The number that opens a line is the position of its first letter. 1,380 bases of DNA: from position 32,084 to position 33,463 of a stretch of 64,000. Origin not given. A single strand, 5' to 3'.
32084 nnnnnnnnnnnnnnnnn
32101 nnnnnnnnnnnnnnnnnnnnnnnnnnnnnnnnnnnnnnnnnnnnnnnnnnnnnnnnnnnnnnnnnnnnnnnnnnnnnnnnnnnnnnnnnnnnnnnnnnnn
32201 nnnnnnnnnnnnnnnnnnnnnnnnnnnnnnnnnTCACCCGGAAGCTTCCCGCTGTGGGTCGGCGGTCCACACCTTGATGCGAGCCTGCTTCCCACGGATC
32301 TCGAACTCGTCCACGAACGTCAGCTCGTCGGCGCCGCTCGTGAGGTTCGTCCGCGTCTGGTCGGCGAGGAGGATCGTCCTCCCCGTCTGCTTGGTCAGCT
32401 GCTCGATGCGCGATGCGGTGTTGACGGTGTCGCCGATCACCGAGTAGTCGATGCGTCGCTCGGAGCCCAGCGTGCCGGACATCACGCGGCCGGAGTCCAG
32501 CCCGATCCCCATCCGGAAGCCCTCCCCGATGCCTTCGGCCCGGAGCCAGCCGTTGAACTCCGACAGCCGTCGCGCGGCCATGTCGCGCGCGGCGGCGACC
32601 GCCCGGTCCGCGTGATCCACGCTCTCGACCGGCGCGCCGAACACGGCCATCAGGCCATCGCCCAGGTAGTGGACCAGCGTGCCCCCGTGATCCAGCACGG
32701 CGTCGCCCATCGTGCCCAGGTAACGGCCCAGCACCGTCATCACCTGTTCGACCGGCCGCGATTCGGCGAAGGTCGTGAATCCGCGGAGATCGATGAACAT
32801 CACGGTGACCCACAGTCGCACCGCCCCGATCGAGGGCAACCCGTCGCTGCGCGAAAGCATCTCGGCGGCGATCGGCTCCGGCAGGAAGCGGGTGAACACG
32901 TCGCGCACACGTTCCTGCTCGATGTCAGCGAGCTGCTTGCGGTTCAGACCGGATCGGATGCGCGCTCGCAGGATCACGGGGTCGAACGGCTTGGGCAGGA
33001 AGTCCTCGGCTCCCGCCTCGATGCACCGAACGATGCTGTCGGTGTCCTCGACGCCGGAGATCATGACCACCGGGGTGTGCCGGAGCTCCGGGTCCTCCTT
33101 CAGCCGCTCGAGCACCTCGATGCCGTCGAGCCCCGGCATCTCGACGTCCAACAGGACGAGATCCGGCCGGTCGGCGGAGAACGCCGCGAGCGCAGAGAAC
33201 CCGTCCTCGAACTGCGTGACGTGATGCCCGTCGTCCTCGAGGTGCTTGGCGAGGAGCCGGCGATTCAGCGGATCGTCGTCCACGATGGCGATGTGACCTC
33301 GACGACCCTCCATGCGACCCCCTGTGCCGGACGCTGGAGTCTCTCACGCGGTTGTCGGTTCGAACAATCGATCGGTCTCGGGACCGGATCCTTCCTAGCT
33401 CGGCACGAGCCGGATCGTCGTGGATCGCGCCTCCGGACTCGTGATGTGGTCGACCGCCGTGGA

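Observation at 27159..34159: Phosphorelay-controlled cAMP module: six-GAF hybrid kinase coupled to a REC-adenylate cyclase, divergent from a cNMP-binding protein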

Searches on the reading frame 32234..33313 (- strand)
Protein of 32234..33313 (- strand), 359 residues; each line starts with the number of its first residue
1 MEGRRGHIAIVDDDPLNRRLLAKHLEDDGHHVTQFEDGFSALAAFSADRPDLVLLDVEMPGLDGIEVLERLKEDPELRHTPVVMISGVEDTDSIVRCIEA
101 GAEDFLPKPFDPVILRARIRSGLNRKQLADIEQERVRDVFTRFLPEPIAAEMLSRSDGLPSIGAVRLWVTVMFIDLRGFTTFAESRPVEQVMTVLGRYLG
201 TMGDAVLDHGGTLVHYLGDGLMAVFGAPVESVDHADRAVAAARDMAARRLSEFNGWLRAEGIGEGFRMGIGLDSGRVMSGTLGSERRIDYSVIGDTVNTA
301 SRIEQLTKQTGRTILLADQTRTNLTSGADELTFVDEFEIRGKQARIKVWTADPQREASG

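Call 7: search_protein_families(library=pfam, proteins=[window:32234-33313:-], max_evalue=0.01)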
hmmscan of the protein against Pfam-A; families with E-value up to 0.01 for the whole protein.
window:32234-33313:- (359 aa): 2 families
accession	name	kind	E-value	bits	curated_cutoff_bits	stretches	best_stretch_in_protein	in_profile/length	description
PF00072.30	Response_reg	-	1.5e-31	109.3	30.2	1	8-120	1-111/111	Response regulator receiver domain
PF00211.25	Guanylate_cyc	-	1.5e-22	80.6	21.9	1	169-346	9-177/183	Adenylate and Guanylate cyclase catalytic domain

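Call 11: find_homologous_proteins(query=window:32234-33313:-, max_evalue=1e-10)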
Query window:32234-33313:- (359 aa): 5623 proteins with E <= 1e-10 among 8000 candidates; the best 120 are listed.
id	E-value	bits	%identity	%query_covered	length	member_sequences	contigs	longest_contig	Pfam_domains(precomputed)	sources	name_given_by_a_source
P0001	1.6e-222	756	95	100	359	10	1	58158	PF00211.26,PF00072.31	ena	-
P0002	4.4e-210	715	90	100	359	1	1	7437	PF00211.26,PF00072.31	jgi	jgi:adenylate cyclase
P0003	3.7e-199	679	85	99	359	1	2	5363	PF00211.26,PF00072.31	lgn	-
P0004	1.2e-198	678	83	100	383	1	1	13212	PF00211.26,PF00072.31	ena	-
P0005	1.4e-188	644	84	97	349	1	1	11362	PF00211.26,PF00072.31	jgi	jgi:class 3 adenylate cyclase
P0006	4.1e-188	643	84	95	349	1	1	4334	PF00211.26,PF00072.31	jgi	jgi:class 3 adenylate cyclase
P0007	6.9e-188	642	83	97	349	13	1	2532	PF00211.26,PF00072.31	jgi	jgi:class 3 adenylate cyclase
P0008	4.7e-187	639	80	98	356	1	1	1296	PF00211.26,PF00072.31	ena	-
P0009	7.7e-187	639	80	98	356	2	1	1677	PF00211.26,PF00072.31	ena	-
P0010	3.9e-186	636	80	98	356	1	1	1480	PF00211.26,PF00072.31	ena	-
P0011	3.9e-186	636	80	98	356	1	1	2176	PF00211.26,PF00072.31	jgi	-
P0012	2.0e-185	634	81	98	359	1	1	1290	PF00211.26,PF00072.31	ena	-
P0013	2.3e-185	634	81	98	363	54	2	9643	PF00211.26,PF00072.31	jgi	jgi:adenylate cyclase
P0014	2.7e-185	634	79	100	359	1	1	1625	PF00211.26,PF00072.31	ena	-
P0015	3.1e-185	633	79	98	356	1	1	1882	PF00211.26,PF00072.31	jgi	jgi:adenylate cyclase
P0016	4.0e-185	633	80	98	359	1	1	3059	PF00211.26,PF00072.31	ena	-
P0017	4.3e-185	633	80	98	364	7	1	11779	PF00211.26,PF00072.31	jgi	jgi:class 3 adenylate cyclase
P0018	4.6e-185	633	80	98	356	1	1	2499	PF00211.26,PF00072.31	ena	-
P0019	5.7e-185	633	80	98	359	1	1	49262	PF00211.26,PF00072.31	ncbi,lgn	ncbi:MAG: response regulator [Actinomycetota bacterium]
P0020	9.4e-185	632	81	98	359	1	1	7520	PF00211.26,PF00072.31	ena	-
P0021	2.0e-184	631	81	97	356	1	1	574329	PF00211.26,PF00072.31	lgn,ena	-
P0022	4.4e-184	630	80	98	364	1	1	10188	PF00211.26,PF00072.31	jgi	jgi:adenylate cyclase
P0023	5.7e-184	629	80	98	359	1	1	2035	PF00211.26,PF00072.31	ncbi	-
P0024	8.0e-184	629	81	97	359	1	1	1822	PF00211.26,PF00072.31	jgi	-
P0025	1.1e-183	628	78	100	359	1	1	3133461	PF00211.26,PF00072.31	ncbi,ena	-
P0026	3.1e-183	627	80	98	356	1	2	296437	PF00211.26,PF00072.31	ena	-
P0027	8.4e-183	625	80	98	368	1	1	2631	PF00211.26,PF00072.31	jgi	jgi:adenylate cyclase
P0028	1.1e-182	625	80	97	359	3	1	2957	PF00211.26,PF00072.31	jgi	jgi:adenylate cyclase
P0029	1.4e-182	625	80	98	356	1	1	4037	PF00211.26,PF00072.31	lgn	-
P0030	1.4e-182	625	78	100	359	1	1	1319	PF00211.26,PF00072.31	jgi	jgi:adenylate cyclase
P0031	2.1e-181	621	80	97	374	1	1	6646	PF00211.26,PF00072.31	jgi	jgi:adenylate cyclase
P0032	5.5e-181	620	76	99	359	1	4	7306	PF00211.26,PF00072.31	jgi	jgi:adenylate cyclase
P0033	6.6e-181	619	77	100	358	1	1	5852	PF00211.26,PF00072.31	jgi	jgi:adenylate cyclase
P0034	3.4e-180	617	76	100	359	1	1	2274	PF00211.26,PF00072.31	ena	-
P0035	4.9e-180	616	76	99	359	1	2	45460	PF00211.26,PF00072.31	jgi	jgi:adenylate cyclase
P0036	6.2e-180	616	78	98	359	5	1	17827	PF00211.26,PF00072.31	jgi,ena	-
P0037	1.0e-179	615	77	100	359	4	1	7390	PF00211.26,PF00072.31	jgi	jgi:adenylate cyclase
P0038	1.0e-179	615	79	98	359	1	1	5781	PF00211.26,PF00072.31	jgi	jgi:adenylate cyclase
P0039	2.6e-179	614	76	100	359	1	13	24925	PF00211.26,PF00072.31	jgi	jgi:adenylate cyclase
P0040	2.8e-179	614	78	99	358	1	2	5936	PF00211.26,PF00072.31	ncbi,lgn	-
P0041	1.1e-178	612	77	100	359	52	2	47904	PF00211.26,PF00072.31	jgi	jgi:adenylate cyclase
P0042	1.5e-178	611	77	100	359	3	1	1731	PF00211.26,PF00072.31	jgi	jgi:adenylate cyclase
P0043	5.7e-178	610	77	98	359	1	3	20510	PF00211.26,PF00072.31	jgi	jgi:adenylate cyclase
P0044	8.2e-178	609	75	100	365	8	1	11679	PF00211.26,PF00072.31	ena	-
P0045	1.4e-177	608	77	98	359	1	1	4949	PF00211.26,PF00072.31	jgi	jgi:adenylate cyclase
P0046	2.4e-177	608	78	98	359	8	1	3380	PF00211.26,PF00072.31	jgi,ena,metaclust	metaclust:\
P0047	7.8e-177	606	77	98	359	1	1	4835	PF00211.26,PF00072.31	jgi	-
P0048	1.4e-176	605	77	98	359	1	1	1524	PF00211.26,PF00072.31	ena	-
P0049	1.7e-176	605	76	100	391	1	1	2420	PF00211.26,PF00072.31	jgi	jgi:adenylate cyclase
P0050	1.8e-176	605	77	98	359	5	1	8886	PF00211.26,PF00072.31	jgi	jgi:adenylate cyclase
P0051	2.7e-176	604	77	97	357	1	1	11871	PF00211.26,PF00072.31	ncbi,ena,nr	ncbi:MAG TPA: response regulator [Actinomycetota bacterium]|nr:response regulator [Actinomycetota ba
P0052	3.7e-176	604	76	99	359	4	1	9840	PF00211.26,PF00072.31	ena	-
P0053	4.1e-176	603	76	97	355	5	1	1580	PF00211.26,PF00072.31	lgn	-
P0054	4.4e-176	603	76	100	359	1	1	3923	PF00211.26,PF00072.31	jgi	jgi:adenylate cyclase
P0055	5.9e-176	603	75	100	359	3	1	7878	PF00211.26,PF00072.31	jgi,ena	-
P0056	9.5e-176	602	75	100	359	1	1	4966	PF00211.26,PF00072.31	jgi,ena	-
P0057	2.1e-175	601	74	100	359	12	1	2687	PF00211.26,PF00072.31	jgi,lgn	jgi:adenylate cyclase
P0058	2.7e-175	601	77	97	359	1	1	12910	PF00211.26,PF00072.31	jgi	jgi:class 3 adenylate cyclase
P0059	2.7e-175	601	77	97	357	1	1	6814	PF00211.26,PF00072.31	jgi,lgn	-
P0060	3.3e-175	601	77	98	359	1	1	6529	PF00211.26,PF00072.31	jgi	jgi:adenylate cyclase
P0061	3.5e-175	600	75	100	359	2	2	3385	PF00211.26,PF00072.31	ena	-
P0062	7.0e-175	599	75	100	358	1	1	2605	PF00211.26,PF00072.31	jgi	jgi:class 3 adenylate cyclase/CheY-like chemotaxis protein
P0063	7.3e-175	599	75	98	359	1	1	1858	PF00211.26,PF00072.31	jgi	jgi:class 3 adenylate cyclase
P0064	7.9e-175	599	74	100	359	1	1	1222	PF00211.26,PF00072.31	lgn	-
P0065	1.1e-174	599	73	100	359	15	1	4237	PF00211.26,PF00072.31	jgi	jgi:adenylate cyclase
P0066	1.6e-174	598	75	98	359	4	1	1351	PF00211.26,PF00072.31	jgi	jgi:adenylate cyclase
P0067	2.2e-174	598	74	100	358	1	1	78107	PF00211.26,PF00072.31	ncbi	ncbi:MAG: adenylate/guanylate cyclase domain-containing protein [Actinomycetota bacterium]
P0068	3.4e-174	597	73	99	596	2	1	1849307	PF13185.13,PF01590.33,PF00211.26,PF00072.31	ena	-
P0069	3.9e-174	597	75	100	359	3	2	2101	PF00211.26,PF00072.31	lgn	-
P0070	3.9e-174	597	76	98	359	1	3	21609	PF00211.26,PF00072.31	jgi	jgi:class 3 adenylate cyclase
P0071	4.9e-174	597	75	98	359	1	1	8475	PF00211.26,PF00072.31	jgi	jgi:adenylate cyclase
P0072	5.3e-174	597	76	98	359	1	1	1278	PF00211.26,PF00072.31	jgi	-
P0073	6.1e-174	596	75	98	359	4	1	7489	PF00211.26,PF00072.31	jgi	jgi:adenylate cyclase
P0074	6.8e-174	596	75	100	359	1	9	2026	PF00211.26,PF00072.31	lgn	-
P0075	7.0e-174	596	75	100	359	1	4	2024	PF00211.26,PF00072.31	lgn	-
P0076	9.8e-174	596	73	100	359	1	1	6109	PF00211.26,PF00072.31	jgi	jgi:adenylate cyclase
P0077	1.0e-173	596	77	99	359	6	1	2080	PF00211.26,PF00072.31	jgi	jgi:adenylate cyclase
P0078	1.3e-173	595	76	98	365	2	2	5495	PF00211.26,PF00072.31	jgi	jgi:class 3 adenylate cyclase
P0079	1.4e-173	595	76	98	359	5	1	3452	PF00211.26,PF00072.31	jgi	-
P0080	2.4e-173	594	75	98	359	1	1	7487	PF00211.26,PF00072.31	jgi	jgi:adenylate cyclase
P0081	4.9e-173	593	75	100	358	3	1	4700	PF00211.26,PF00072.31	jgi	jgi:adenylate cyclase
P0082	6.2e-173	593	74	100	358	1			PF00211.26,PF00072.31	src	-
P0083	6.3e-173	593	74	98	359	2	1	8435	PF00211.26,PF00072.31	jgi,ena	-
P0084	9.1e-173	592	73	98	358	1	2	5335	PF00211.26,PF00072.31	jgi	jgi:class 3 adenylate cyclase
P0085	1.0e-172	592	73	99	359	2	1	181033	PF00211.26,PF00072.31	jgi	jgi:adenylate cyclase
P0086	1.6e-172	592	72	100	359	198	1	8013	PF00211.26,PF00072.31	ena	-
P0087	1.9e-172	591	73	99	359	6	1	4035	PF00211.26,PF00072.31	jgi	-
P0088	2.0e-172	591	77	97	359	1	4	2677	PF00211.26,PF00072.31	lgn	-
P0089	2.1e-172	591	75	97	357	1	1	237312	PF00211.26,PF00072.31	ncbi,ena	-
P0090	2.3e-172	591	74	98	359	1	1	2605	PF00211.26,PF00072.31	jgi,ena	-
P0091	3.5e-172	591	76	98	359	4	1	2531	PF00211.26,PF00072.31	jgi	jgi:adenylate cyclase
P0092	6.4e-172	590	75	100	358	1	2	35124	PF00211.26,PF00072.31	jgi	jgi:adenylate cyclase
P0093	7.3e-172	590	74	98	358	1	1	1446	PF00211.26,PF00072.31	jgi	jgi:class 3 adenylate cyclase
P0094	7.9e-172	589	74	98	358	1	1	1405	PF00211.26,PF00072.31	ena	-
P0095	7.9e-172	589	72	100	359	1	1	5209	PF00211.26,PF00072.31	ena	-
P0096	2.0e-171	588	74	98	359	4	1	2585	PF00211.26,PF00072.31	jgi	jgi:class 3 adenylate cyclase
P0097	2.0e-171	588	74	98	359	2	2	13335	PF00211.26,PF00072.31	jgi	jgi:adenylate cyclase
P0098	2.3e-171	588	75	98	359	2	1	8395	PF00211.26,PF00072.31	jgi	jgi:adenylate cyclase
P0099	2.3e-171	588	75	98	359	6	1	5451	PF00211.26,PF00072.31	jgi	jgi:class 3 adenylate cyclase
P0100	3.1e-171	587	74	100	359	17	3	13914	PF00211.26,PF00072.31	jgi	jgi:adenylate cyclase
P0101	5.4e-171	587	73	100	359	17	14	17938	PF00211.26,PF00072.31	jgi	jgi:adenylate cyclase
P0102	9.3e-171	586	71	100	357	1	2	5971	PF00211.26,PF00072.31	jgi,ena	-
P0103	1.4e-170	585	72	100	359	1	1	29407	PF00211.26,PF00072.31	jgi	jgi:adenylate cyclase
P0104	1.7e-170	585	73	99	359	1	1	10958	PF00211.26,PF00072.31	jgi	jgi:adenylate cyclase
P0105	2.3e-170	585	73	99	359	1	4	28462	PF00211.26,PF00072.31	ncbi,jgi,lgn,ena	-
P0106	3.6e-170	584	72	100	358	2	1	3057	PF00211.26,PF00072.31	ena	-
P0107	5.0e-170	583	73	98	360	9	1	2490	PF00211.26,PF00072.31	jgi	jgi:class 3 adenylate cyclase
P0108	6.8e-170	583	72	100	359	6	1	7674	PF00211.26,PF00072.31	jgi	-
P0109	6.8e-170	583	72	100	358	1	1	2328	PF00211.26,PF00072.31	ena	-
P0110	9.5e-170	583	74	98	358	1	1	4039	PF00211.26,PF00072.31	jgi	jgi:adenylate cyclase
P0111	1.4e-169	582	73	98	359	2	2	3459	PF00211.26,PF00072.31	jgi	jgi:class 3 adenylate cyclase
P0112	3.0e-169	581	72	98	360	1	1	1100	PF00211.26,PF00072.31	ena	-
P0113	5.3e-169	580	71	99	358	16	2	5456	PF00211.26,PF00072.31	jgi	jgi:adenylate cyclase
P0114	7.5e-169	580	72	98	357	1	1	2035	PF00211.26,PF00072.31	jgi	jgi:adenylate cyclase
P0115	8.9e-169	579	71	100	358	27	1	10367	PF00211.26,PF00072.31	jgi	-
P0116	1.0e-168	579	73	100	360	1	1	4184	PF00211.26,PF00072.31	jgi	jgi:class 3 adenylate cyclase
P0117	1.5e-168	579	73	99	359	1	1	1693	PF00211.26,PF00072.31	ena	-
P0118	1.9e-168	578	71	100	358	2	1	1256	PF00211.26,PF00072.31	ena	-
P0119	3.1e-168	578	73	99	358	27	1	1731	PF00211.26,PF00072.31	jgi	jgi:adenylate cyclase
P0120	3.3e-168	578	73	99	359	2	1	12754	PF00211.26,PF00072.31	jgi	jgi:adenylate cyclase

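Call 12: find_encoding_contigs(protein=P0025, flank=10000, max_places=2)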
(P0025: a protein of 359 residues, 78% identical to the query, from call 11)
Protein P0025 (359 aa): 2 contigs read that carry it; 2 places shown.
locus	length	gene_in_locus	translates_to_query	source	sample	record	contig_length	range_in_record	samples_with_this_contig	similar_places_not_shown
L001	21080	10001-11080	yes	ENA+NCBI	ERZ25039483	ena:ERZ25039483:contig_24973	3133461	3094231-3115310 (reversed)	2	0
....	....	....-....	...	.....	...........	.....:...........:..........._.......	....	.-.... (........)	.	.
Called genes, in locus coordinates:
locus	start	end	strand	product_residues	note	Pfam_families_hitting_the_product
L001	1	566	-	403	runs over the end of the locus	PF00512:HisKA, PF13581:HATPase_c_2 (weak), PF02518:HATPase_c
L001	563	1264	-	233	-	PF00072:Response_reg, PF00486:Trans_reg_C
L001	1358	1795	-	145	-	-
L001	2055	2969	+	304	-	PF00005:ABC_tran, PF13304:AAA_21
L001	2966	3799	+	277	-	PF12730:ABC2_membrane_4, PF10920:DUF2705, PF12679:ABC2_membrane_2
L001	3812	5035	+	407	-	PF07730:HisKA_3, PF02518:HATPase_c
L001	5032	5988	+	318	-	PF00072:Response_reg, PF00211:Guanylate_cyc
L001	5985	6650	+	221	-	PF00072:Response_reg, PF04545:Sigma70_r4, PF08281:Sigma70_r4_2, PF00196:GerE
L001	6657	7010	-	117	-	PF12973:Cupin_7, PF14499:DUF4437 (weak), PF07883:Cupin_2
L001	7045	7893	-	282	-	PF04072:LCM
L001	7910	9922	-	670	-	-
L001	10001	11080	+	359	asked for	PF00072:Response_reg, PF00211:Guanylate_cyc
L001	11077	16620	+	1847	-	PF01590:GAF, PF13185:GAF_2, PF01590:GAF, PF13185:GAF_2, PF13492:GAF_3, PF01590:GAF, PF13185:GAF_2, PF01590:GAF, +17 more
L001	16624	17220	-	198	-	PF01872:RibD_C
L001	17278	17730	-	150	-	PF12867:DinB_2 (weak)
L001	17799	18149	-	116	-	PF04430:DUF498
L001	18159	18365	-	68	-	PF12085:DUF3562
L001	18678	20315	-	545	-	PF07730:HisKA_3, PF02518:HATPase_c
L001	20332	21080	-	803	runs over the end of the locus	PF02687:FtsX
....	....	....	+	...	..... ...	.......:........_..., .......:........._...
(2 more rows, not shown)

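Call 13: find_encoding_contigs(protein=P0067, flank=10000, max_places=2)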
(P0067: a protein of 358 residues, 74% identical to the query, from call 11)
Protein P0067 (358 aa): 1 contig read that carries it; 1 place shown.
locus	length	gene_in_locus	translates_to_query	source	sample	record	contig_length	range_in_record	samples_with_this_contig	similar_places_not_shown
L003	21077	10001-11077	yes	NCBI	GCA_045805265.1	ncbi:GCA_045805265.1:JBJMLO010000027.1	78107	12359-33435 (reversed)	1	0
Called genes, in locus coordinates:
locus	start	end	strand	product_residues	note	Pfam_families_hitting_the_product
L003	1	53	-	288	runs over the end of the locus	PF00528:BPD_transp_1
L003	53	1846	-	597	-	PF00005:ABC_tran, PF03193:RsgA_GTPase (faint), PF13191:AAA_16 (faint), PF13555:AAA_29 (faint), PF20703:nSTAND1 (faint), PF02463:SMC_N (faint), PF08352:oligo_HPY, PF00005:ABC_tran, +2 more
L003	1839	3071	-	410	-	PF01546:Peptidase_M20, PF07687:M20_dimer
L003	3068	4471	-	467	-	PF01019:G_glu_transpept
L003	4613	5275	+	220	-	PF00392:GntR, PF07729:FCD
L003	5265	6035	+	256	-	PF23441:SDR, PF00106:adh_short, PF08659:KR, PF13561:adh_short_C2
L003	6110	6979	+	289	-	PF13292:DXP_synthase_N, PF00456:Transketolase_N, PF00676:E1_dh (weak)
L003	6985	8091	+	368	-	PF02779:Transket_pyr, PF02780:Transketolase_C, PF17147:PFOR_II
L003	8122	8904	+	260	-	PF00106:adh_short, PF08659:KR, PF23441:SDR, PF13561:adh_short_C2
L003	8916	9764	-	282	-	PF01925:TauE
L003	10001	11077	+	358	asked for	PF00072:Response_reg, PF00211:Guanylate_cyc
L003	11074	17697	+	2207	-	PF01590:GAF, PF13185:GAF_2, PF01590:GAF, PF13185:GAF_2, PF01590:GAF, PF13185:GAF_2, PF01590:GAF, PF13185:GAF_2, +22 more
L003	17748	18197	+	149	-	PF00578:AhpC-TSA (weak)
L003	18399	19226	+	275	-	-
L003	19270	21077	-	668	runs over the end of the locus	-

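Call 14: find_encoding_contigs(protein=P0089, flank=10000, max_places=2)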
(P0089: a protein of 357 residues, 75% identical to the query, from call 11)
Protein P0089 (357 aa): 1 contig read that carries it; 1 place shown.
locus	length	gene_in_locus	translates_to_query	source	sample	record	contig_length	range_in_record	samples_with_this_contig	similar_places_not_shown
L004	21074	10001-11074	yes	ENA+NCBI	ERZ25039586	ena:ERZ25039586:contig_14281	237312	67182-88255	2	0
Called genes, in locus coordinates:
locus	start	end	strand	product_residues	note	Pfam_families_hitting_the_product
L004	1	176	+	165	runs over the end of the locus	-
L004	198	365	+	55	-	-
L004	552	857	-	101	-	-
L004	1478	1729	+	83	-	PF00072:Response_reg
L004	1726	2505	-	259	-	PF00561:Abhydrolase_1, PF12146:Hydrolase_4, PF12697:Abhydrolase_6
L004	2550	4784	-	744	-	PF00916:Sulfate_transp, PF01740:STAS, PF13466:STAS_2 (weak), PF00027:cNMP_binding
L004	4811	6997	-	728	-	PF00916:Sulfate_transp, PF01740:STAS, PF13466:STAS_2 (weak), PF00027:cNMP_binding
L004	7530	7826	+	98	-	PF08386:Abhydrolase_4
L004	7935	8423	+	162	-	PF04542:Sigma70_r2, PF04545:Sigma70_r4 (weak), PF08281:Sigma70_r4_2, PF22233:PhyR_sigma-like (weak)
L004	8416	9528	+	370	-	PF07676:PD40 (faint), PF00930:DPPIV_N (faint), PF25174:Beta-prop_THOC3 (faint), PF26550:Tricorn_2nd (weak), PF26549:Tricorn_N (weak)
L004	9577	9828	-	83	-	-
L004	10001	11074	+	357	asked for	PF00072:Response_reg, PF00211:Guanylate_cyc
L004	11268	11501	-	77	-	-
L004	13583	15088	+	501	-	PF01590:GAF, PF13185:GAF_2, PF13492:GAF_3, PF00512:HisKA, PF02518:HATPase_c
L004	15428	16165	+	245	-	PF00072:Response_reg, PF01627:Hpt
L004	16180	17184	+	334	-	PF08240:ADH_N, PF00107:ADH_zinc_N, PF13602:ADH_zinc_N_2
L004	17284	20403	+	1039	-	PF16819:DUF5074 (weak), PF21959:DUF6923 (faint), PF21783:YNCE (weak), PF00496:SBP_bac_5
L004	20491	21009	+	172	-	PF04542:Sigma70_r2, PF08281:Sigma70_r4_2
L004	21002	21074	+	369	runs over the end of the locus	-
